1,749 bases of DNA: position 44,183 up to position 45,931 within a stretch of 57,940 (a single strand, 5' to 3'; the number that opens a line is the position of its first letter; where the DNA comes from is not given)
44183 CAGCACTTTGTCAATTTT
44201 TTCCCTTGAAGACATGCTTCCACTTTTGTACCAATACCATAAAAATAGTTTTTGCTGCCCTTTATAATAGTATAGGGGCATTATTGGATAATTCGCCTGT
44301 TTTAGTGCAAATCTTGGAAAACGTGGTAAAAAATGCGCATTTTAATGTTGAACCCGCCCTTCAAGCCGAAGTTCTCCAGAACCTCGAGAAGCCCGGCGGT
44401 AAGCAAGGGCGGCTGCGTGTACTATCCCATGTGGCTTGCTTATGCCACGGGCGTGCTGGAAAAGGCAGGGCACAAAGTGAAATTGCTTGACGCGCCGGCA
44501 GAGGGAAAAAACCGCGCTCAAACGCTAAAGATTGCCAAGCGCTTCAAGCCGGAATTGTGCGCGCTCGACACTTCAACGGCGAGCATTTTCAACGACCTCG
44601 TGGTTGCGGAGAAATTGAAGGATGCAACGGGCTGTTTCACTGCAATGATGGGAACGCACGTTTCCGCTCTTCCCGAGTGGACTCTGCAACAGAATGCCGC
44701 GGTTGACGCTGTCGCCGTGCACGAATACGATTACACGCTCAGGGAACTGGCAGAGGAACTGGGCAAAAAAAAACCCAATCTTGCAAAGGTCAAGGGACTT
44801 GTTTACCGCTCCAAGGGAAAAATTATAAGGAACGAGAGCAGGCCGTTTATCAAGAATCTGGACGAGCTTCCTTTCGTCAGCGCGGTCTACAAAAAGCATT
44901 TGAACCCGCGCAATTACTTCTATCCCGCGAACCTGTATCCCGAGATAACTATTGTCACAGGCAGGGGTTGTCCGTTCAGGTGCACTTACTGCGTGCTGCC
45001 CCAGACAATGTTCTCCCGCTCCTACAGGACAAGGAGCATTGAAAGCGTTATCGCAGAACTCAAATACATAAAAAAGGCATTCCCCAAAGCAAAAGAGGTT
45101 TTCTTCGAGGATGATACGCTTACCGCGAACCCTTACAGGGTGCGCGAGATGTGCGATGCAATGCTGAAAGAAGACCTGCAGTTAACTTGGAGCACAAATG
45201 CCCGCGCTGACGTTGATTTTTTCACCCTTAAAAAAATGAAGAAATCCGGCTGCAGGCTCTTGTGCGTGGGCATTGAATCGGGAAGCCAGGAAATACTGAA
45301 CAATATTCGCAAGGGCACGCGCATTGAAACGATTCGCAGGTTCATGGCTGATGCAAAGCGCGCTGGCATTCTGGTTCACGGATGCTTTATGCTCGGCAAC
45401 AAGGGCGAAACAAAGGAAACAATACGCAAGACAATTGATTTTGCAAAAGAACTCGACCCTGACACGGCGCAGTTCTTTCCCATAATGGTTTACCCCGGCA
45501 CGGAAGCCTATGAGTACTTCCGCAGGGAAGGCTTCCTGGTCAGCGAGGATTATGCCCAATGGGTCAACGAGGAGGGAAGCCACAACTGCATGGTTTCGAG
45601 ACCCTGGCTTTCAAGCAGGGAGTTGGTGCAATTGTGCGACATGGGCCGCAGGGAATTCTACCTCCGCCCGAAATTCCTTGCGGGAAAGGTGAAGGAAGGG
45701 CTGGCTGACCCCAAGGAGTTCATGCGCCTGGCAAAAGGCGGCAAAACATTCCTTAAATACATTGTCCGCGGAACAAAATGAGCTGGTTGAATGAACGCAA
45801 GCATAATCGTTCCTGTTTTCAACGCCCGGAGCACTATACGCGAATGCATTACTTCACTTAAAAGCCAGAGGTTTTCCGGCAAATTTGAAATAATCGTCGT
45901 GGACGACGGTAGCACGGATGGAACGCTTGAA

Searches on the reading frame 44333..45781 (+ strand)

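Call 26: search_protein_families(library=pfam, proteins=[window:44333-45781:+], max_evalue=0.00001)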
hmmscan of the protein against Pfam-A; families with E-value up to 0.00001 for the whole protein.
window:44333-45781:+ (482 aa): 2 families
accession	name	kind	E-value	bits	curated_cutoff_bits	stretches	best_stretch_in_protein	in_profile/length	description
PF04055.27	Radical_SAM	-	1e-23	84.8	29.5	1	207-371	1-166/166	Radical SAM superfamily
PF02310.24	B12-binding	-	8.4e-13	48.7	32.1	1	25-139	7-120/121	B12 binding domain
